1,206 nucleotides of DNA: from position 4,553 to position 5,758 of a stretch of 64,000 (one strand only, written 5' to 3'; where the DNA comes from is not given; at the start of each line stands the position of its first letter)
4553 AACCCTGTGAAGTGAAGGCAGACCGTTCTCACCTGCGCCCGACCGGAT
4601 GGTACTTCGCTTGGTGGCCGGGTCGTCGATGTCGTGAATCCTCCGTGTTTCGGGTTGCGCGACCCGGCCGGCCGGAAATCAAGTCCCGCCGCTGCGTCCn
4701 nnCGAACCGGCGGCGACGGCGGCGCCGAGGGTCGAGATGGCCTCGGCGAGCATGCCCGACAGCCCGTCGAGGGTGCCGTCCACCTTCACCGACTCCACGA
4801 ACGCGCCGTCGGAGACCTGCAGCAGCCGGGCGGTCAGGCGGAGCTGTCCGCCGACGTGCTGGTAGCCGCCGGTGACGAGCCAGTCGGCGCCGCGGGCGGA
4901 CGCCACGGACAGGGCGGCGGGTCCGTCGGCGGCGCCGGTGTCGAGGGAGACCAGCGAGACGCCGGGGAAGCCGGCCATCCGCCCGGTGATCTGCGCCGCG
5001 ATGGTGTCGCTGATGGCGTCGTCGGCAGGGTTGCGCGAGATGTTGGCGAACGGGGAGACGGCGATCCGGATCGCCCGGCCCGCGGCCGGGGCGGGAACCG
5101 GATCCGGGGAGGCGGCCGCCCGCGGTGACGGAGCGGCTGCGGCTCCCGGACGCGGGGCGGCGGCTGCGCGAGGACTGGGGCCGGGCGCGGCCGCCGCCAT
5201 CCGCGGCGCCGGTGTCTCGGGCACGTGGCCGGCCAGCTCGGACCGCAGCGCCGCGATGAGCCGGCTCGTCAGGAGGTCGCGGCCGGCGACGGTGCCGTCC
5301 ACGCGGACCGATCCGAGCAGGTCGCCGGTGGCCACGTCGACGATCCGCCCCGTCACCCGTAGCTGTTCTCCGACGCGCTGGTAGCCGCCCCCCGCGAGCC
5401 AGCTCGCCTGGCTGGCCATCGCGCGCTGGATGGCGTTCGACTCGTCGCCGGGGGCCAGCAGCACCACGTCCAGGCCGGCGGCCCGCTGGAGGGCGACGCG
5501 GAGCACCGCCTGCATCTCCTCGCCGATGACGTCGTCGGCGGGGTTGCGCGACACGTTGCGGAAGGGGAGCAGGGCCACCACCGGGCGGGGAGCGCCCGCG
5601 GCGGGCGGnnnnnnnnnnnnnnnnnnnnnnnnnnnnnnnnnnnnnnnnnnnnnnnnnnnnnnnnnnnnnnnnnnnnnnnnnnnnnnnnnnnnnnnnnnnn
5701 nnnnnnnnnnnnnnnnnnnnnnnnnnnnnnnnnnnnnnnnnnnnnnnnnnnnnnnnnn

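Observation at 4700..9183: OMF + giant periplasmic adaptor fused to two TolB-N/LpoB-like domains, with no inner-membrane pump gene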

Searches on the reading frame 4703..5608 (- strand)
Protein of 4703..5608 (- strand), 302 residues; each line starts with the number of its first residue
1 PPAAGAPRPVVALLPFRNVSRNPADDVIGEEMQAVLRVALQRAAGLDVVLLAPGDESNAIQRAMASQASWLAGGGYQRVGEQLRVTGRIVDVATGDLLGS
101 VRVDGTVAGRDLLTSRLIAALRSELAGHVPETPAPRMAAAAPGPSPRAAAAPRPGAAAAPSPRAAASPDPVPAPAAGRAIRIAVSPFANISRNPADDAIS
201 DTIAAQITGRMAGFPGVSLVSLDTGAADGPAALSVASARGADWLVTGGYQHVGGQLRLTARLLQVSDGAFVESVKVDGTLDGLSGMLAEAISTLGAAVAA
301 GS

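Call 40: search_solved_structures(query=A1, max_evalue=10, show_alignments=2)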
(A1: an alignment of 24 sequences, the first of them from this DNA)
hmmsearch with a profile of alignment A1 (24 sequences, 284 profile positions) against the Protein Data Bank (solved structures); distinct sequences matched with E-value up to 10: 5.
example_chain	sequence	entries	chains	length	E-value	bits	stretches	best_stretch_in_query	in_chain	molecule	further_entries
5t10_A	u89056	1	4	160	0.32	13.3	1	148-241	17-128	Uncharacterized protein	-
2kpn_A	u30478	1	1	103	0.44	12.9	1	90-127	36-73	Bacillolysin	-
8fl2_NV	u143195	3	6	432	1.5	11.2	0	227-260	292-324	WD repeat-containing protein 18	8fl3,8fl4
9dum_A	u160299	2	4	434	1.5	11.2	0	227-260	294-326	WD repeat-containing protein 18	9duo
7uwf_A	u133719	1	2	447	1.6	11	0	227-260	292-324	WD repeat-containing protein 18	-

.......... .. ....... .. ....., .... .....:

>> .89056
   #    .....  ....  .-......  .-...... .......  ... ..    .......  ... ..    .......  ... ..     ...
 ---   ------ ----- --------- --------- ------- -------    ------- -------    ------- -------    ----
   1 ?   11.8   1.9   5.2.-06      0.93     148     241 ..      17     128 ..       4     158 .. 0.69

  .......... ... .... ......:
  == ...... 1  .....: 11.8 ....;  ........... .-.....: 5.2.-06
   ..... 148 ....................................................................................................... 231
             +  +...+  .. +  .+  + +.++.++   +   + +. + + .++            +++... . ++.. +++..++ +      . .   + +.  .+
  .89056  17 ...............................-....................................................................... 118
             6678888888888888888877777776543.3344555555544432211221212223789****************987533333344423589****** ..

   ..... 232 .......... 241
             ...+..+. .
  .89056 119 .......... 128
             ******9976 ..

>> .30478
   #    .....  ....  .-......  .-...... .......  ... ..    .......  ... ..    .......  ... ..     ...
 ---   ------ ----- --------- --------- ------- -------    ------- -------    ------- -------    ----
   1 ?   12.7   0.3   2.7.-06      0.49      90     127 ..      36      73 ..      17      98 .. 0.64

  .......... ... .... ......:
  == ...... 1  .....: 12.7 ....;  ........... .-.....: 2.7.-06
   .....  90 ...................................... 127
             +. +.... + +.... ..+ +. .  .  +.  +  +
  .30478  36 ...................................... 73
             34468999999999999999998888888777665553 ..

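Call 41: search_protein_families(library=pfam, alignment_id=A1, max_evalue=0.1)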
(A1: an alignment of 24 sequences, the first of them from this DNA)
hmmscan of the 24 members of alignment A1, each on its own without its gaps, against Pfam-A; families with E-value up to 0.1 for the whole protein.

A. member 1, seq(302 aa): 2 families
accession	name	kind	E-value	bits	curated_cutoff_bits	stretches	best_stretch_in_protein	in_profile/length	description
PF04052.18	TolB_N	-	6e-07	30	22.4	1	178-268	11-103/106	TolB amino-terminal domain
PF17680.6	FlgO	-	0.0087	16.4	22.6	0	237-272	84-119/130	FlgO protein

B. families by the number of members that match (of 24 scanned): 19 families
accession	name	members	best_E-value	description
PF17680.6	FlgO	23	5.2e-08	FlgO protein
PF04052.18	TolB_N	19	4.9e-10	TolB amino-terminal domain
PF03783.19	CsgG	7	0.00058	Curli production assembly/transport component CsgG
PF22639.1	Gp18_dom_I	5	0.0023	Tail sheath protein Gp18-like domain I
PF04390.17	LptE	4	0.00048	Lipopolysaccharide-assembly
PF23973.1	DUF7299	3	0.045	Family of unknown function (DUF7299)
PF11684.13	DUF3280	2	0.027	Protein of unknown function (DUF2380)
PF04625.18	DEC-1_N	1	0.004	DEC-1 protein, N-terminal region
PF05538.17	Campylo_MOMP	1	0.039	Campylobacter major outer membrane protein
PF12894.13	ANAPC4_WD40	1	0.039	Anaphase-promoting complex subunit 4 WD40 domain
PF23148.1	Gp77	1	0.04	Podophage GP4 fiber-tail adaptor protein gp77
PF19707.4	DUF6204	1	0.041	Family of unknown function (DUF6204)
PF04954.18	SIP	1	0.042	Siderophore-interacting protein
PF01145.31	Band_7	1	0.054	SPFH domain / Band 7 family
PF21839.2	DUF6898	1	0.055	Domain of unknown function (DUF6898)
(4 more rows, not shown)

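Call 44: predict_structure(alignment_id=A1)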
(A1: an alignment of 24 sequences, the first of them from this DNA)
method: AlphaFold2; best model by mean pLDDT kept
length: 302 residues; sequences in the alignment: 24
mean_pLDDT: 86.0   pTM: 0.49
mean pLDDT of the five models: 86.0, 85.0, 84.2, 84.0, 83.8
residues with pLDDT >= 90: 211; 70-90: 38; 50-70: 21; < 50: 32
segments of 3 or more residues with pLDDT < 50: 146-174
pLDDT, mean of each block of 10 residues (from residue 1): 73 97 95 93 90 95 97 97 97 96 94 89 87 62 48 46 44 62 96 93 95 93 78 91 97 97 92 97 97 94 76
secondary structure, 60 per line:
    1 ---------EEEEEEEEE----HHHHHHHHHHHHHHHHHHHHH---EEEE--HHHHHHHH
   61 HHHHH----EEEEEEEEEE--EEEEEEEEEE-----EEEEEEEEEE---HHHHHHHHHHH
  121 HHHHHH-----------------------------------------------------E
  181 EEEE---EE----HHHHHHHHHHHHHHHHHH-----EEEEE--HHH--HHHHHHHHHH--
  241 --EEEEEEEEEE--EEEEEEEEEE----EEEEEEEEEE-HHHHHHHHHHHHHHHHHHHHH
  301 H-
elements in order: E10-18 H23-43 E47-50 H53-65 E70-79 E82-91 E97-106 H110-126 E180-184 H194-211 E217-221 H229-238 E243-252 E255-264 E269-278 H280-301

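Call 47: fold_search(model_id=the predicted structure, library=pdb)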
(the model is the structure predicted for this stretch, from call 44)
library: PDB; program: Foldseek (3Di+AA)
matches with E <= 10: 1489; with E <= 0.001: 71
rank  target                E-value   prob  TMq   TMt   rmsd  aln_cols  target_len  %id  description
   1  5t11_I                3.4e-07  1.00  0.32  0.65   3.5       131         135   21  PelC L103M dodecamer from Paraburkholderia phytofirmans, space group C2 (released 2017-03-15)
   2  5t11_G                4.1e-07  1.00  0.30  0.61   4.1       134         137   22  PelC L103M dodecamer from Paraburkholderia phytofirmans, space group C2 (released 2017-03-15)
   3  5t11_B                5.3e-07  1.00  0.32  0.64   3.5       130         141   21  PelC L103M dodecamer from Paraburkholderia phytofirmans, space group C2 (released 2017-03-15)
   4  5t11_H                8.1e-07  1.00  0.32  0.65   3.5       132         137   22  PelC L103M dodecamer from Paraburkholderia phytofirmans, space group C2 (released 2017-03-15)
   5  2w8b_A                1.3e-06  1.00  0.33  0.25   3.4       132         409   11  Crystal structure of processed TolB in complex with Pal (released 2009-02-17)
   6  5t10_C                1.3e-06  1.00  0.31  0.63   3.4       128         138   19  PelC dodecamer from Paraburkholderia phytofirmans, space group P6 (released 2017-03-15)
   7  5t11_L                1.4e-06  1.00  0.30  0.61   3.9       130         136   20  PelC L103M dodecamer from Paraburkholderia phytofirmans, space group C2 (released 2017-03-15)
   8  4pwz_A                1.5e-06  1.00  0.33  0.25   3.3       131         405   12  Crystal structure of TolB protein from Yersinia pestis CO92 (released 2014-04-02)
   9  2ivz_A                1.9e-06  1.00  0.32  0.25   3.7       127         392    9  Structure of TolB in complex with a peptide of the colicin E9 T- domain (released 2006-08-16)
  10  5t11_D                2.0e-06  1.00  0.30  0.62   4.1       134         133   19  PelC L103M dodecamer from Paraburkholderia phytofirmans, space group C2 (released 2017-03-15)
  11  2w8b_B                2.3e-06  1.00  0.33  0.25   3.7       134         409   13  Crystal structure of processed TolB in complex with Pal (released 2009-02-17)
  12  4jml_A                2.8e-06  1.00  0.33  0.26   3.6       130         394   10  Crystal structure of the TolB(P201C)-ColicinE9 TBE peptide(A33C) complex. (released 2013-07-17)
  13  4pwz_B                2.9e-06  1.00  0.33  0.25   3.4       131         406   12  Crystal structure of TolB protein from Yersinia pestis CO92 (released 2014-04-02)
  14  5t11_A                2.9e-06  1.00  0.30  0.61   4.2       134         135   20  PelC L103M dodecamer from Paraburkholderia phytofirmans, space group C2 (released 2017-03-15)
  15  3iax_A                3.1e-06  1.00  0.33  0.26   3.4       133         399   14  The crystal structure of the TolB box of Colicin A in complex with TolB reveals important differences in the recruitme (released 2009-10-13)
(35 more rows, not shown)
